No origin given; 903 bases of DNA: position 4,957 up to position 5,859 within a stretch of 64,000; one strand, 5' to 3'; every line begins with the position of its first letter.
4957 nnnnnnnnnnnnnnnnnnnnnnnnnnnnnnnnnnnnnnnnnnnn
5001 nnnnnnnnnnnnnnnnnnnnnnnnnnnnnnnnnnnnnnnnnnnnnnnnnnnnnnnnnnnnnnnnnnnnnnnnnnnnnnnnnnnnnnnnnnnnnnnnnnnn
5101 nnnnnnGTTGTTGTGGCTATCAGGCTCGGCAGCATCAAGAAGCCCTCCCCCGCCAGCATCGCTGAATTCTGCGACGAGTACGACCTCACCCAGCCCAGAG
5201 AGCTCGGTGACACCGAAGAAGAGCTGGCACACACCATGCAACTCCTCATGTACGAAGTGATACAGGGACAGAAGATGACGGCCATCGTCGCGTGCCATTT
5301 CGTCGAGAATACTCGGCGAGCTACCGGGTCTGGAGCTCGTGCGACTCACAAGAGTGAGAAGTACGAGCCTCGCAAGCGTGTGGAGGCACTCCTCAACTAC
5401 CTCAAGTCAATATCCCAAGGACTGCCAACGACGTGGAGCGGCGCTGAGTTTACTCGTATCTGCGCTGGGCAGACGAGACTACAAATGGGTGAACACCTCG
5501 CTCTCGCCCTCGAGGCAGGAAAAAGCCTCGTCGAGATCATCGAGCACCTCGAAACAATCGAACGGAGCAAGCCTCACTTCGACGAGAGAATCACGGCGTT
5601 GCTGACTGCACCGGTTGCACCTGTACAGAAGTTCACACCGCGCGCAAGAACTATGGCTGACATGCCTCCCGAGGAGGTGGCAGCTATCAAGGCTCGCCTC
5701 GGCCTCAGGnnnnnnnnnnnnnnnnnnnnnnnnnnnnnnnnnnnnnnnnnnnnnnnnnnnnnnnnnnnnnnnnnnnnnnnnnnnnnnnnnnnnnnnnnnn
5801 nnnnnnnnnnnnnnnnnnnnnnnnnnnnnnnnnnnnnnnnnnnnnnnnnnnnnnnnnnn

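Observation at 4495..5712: Isolated 60% GC ParB/Srx-like nuclease gene in a 40% GC context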

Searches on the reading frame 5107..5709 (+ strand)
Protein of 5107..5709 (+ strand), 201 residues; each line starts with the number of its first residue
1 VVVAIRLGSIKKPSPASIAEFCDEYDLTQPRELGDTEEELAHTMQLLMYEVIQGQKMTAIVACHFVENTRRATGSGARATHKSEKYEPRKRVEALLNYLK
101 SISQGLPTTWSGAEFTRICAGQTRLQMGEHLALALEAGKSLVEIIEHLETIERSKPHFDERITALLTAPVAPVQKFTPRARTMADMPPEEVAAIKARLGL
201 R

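Call 54: search_solved_structures(query=A4, max_evalue=10)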
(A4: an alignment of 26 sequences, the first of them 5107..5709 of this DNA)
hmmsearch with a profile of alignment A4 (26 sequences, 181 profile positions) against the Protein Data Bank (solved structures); distinct sequences matched with E-value up to 10: 14.
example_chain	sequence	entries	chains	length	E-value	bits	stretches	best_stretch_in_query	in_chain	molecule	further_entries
7o39_A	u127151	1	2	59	0.058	16.3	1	116-163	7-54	DivIVA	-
8vl4_A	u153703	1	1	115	0.11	15.4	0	128-161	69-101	De novo design protein 312 parent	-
8vej_A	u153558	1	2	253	0.22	14.3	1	123-174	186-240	CHD_buttress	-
7dgu_A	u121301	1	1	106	0.44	13.4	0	128-157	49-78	de novo designed protein H4A1R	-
3f3x_A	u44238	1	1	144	0.5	13.2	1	133-163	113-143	Transcriptional regulator, marR family, putative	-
6m4b_A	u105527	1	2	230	0.58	13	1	111-165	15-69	Membrane-bound protease PH1510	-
2deo_A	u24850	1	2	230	0.6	12.9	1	111-165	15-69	441aa long hypothetical nfeD protein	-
3bpp_A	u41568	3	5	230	0.6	12.9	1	111-165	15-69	1510-N membrane protease | 441aa long hypothetical nfeD protein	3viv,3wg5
8a3k_UNK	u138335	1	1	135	1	12.2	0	130-161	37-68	sc-apCC-4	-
2mbc_A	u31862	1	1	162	1.2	11.9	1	61-101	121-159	Protein tyrosine phosphatase type IVA 3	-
5tsr_A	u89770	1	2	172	1.3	11.8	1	61-101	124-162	Protein tyrosine phosphatase type IVA 3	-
1v3a_A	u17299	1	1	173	1.3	11.8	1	61-101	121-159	protein tyrosine phosphatase type IVA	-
1r6h_A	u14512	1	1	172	1.3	11.8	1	61-101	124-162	protein tyrosine phosphatase type IVA, member 3 isoform 1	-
6roc_A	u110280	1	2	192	1.4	11.7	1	128-166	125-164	Putative surface protein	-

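Call 55: search_protein_families(library=pfam, alignment_id=A4, max_evalue=1)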
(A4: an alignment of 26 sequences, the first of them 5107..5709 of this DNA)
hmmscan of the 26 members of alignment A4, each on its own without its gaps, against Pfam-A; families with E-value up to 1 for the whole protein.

A. member 1, window:5107-5709:+ (201 aa): 1 family
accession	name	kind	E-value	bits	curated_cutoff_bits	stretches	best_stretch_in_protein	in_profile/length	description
PF19979.4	DUF6415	-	0.038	15.2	27.5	1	17-84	4-77/95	Family of unknown function (DUF6415)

B. families by the number of members that match (of 26 scanned): 43 families (the first 25 are shown)
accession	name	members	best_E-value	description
PF03448.22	MgtE_N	2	0.00035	MgtE intracellular N domain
PF19979.4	DUF6415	2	0.028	Family of unknown function (DUF6415)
PF14071.11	YlbD_coat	2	0.048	Putative coat protein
PF11981.13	DUF3482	1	0.0059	Domain of unknown function (DUF3482)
PF04472.17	SepF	1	0.0059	Cell division protein SepF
PF09127.17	Leuk-A4-hydro_C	1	0.0097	Leukotriene A4 hydrolase, C-terminal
PF08393.18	DHC_N2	1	0.013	Dynein heavy chain, N-terminal region 2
PF22802.1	RsiG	1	0.015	RsiG-like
PF08678.16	Rsbr_N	1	0.018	Rsbr N terminal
PF04692.18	PDGF_N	1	0.03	Platelet-derived growth factor, N terminal region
PF00249.37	Myb_DNA-binding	1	0.032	Myb-like DNA-binding domain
PF02607.22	B12-binding_2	1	0.036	B12 binding domain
PF14337.13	Abi_alpha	1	0.038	Abortive infection alpha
PF13150.11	TraL_transposon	1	0.041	Conjugative transposon protein TraL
PF19709.4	DUF6206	1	0.045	Family of unknown function (DUF6206)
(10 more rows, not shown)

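Call 58: predict_structure(alignment_id=A4)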
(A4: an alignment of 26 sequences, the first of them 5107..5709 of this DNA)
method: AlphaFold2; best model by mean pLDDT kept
length: 201 residues; sequences in the alignment: 26
mean_pLDDT: 87.2   pTM: 0.46
mean pLDDT of the five models: 87.2, 86.2, 85.9, 85.9, 85.3
residues with pLDDT >= 90: 134; 70-90: 45; 50-70: 16; < 50: 6
segments of 3 or more residues with pLDDT < 50: 74-78
pLDDT, mean of each block of 10 residues (from residue 1): 95 93 95 94 96 94 88 49 72 92 91 96 96 94 93 77 74 74 89 92 72
secondary structure, 60 per line:
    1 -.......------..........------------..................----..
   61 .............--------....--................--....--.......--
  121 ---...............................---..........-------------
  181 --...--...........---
elements in order: H2-8 H15-24 H37-54 H59-73 H82-85 H88-103 H106-109 H112-118 H124-154 H158-167 H188-198
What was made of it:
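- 5110..5709 (+): All-helical C-terminal domain (residues 206-405) with no known relative. It includes a 31-residue helix (residues 328-358) and a subfamily-specific tail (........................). Model pLDDT 87 (call 58).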

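Call 62: fold_search(model_id=the predicted structure, library=pdb)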
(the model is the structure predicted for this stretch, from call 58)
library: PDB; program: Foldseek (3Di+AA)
matches with E <= 10: 21; with E <= 0.001: 0
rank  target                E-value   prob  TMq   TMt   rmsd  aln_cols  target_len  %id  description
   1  6yxx_E8               4.4e+00  0.04  0.17  0.21  20.6       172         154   12  State A of the Trypanosoma brucei mitoribosomal large subunit assembly intermediate (released 2020-10-14)
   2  8a98_Q                5.0e+00  0.03  0.13  0.14  21.9       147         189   14  CRYO-EM STRUCTURE OF LEISHMANIA MAJOR 80S RIBOSOME : snoRNA MUTANT (released 2023-10-11)
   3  8bt1_A                5.6e+00  0.04  0.18  0.25  10.9       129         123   16  YdaT transcription regulator (CII functional analog) (released 2023-02-22)
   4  8fg8_A                5.9e+00  0.06  0.17  0.05   5.6        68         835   16  Catalytic domain of GtfB in complex with inhibitor 2-[(2,4,5-Trihydroxyphenyl)methylidene]-1-benzofuran-3-one (released 2023-06-14)
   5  9a6f_B                6.3e+00  0.04  0.14  0.28  11.4        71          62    8  Integrative model of CODY-YPPF by crosslinking MS and deep learning (released 2024-09-18)
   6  8bt1_D                6.3e+00  0.03  0.17  0.22  11.3       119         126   15  YdaT transcription regulator (CII functional analog) (released 2023-02-22)
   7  2go7_A                6.7e+00  0.05  0.18  0.18  11.4        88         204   12  CRYSTAL STRUCTURE OF A HYDROLASE FROM HALOACID DEHALOGENASE-LIKE FAMILY (SP_2064) FROM STREPTOCOCCUS PNEUMONIAE TIGR4  (released 2006-05-23)
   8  8fjc_B                6.7e+00  0.05  0.17  0.05   5.5        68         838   16  Structure of the catalytic domain of Streptococcus mutans GtfB complexed to acarbose in tetragonal space group P4322 (released 2023-05-17)
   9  2i8b_A                7.1e+00  0.04  0.19  0.27  12.4       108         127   16  Crystal structure of the C-terminal domain of Ebola virus VP30 (released 2007-01-23)
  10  9cl7_E                7.1e+00  0.03  0.21  0.08  16.4       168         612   12  Cryo-EM structure of FAN1-PCNA-DNA in final state (released 2025-02-19)
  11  8f53_0                7.5e+00  0.10  0.16  0.50   7.9        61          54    5  Top-down design of protein architectures with reinforcement learning (released 2023-05-10)
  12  5e4v                  7.5e+00  0.03  0.15  0.08  16.8       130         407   12  Crystal structure of measles N0-P complex (released 2016-01-27)
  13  7bin_A                7.5e+00  0.01  0.10  0.10  17.3       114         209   14  Salmonella export gate and rod refined in focussed C1 map (released 2021-05-05)
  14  9gjw_E                8.0e+00  0.05  0.21  0.11  12.8       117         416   12  OCCM maturation intermediate stalled with an Arginine Finger mutation in Mcm2 (released 2025-03-05)
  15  8ueo_1L               8.0e+00  0.01  0.13  0.06  27.7       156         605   12  In-situ complex I (Active-Apo) (released 2024-06-19)
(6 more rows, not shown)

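Call 102: fold_search(model_id=the predicted structure, library=viral)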
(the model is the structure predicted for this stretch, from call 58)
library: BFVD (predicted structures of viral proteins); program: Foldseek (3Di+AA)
matches with E <= 10: 90; with E <= 0.001: 0
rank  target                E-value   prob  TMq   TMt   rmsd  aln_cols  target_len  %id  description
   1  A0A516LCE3            3.3e-01  0.10  0.14  0.09  20.2       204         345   15  (no name in the UniProt tables at hand)
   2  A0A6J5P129            8.5e-01  0.06  0.15  0.13  22.4       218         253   15  Uncharacterized protein [uncultured Caudovirales phage]
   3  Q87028                1.3e+00  0.15  0.19  0.17  13.5       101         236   11  ORF1 [Sweet clover necrotic mosaic virus]
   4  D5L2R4                1.3e+00  0.06  0.16  0.17  28.2       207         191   16  Uncharacterized protein (Fragment) [uncultured virus]
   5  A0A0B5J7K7            1.5e+00  0.08  0.19  0.10  24.8       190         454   18  Uncharacterized protein [Pandoravirus inopinatum]
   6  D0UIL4                1.8e+00  0.11  0.16  0.14  12.7       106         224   15  (no name in the UniProt tables at hand)
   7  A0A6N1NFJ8            2.1e+00  0.05  0.17  0.13  14.6       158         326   13  Putative ORFan [Tupanvirus deep ocean]
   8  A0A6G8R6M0            2.1e+00  0.04  0.14  0.06  17.3       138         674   11  Serine/threonine kinase [Synechococcus phage S-H34]
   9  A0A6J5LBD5            2.1e+00  0.03  0.16  0.05  21.9       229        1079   14  Caudovirus, tape measure, N-terminal [uncultured Caudovirales phage]
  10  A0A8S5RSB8            2.5e+00  0.15  0.16  0.45   8.2        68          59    9  Uncharacterized protein [Siphoviridae sp. ctES717]
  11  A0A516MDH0            2.5e+00  0.07  0.14  0.12  12.8        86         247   10  (no name in the UniProt tables at hand)
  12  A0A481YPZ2            2.5e+00  0.04  0.17  0.18  25.4       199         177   12  Uncharacterized protein [Pithovirus LCDPAC02]
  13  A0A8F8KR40            3.0e+00  0.07  0.16  0.18  10.5        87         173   16  Uncharacterized protein [Clandestinovirus]
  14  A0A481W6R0            3.2e+00  0.03  0.16  0.15  17.4       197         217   10  (no name in the UniProt tables at hand)
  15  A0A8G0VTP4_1          3.2e+00  0.03  0.15  0.04  23.8       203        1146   14  (no name in the UniProt tables at hand)
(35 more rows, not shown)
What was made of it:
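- Tried and rejected: Fold searches of the C-terminal domain alone against PDB and BFVD found nothing (calls 62, 102).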
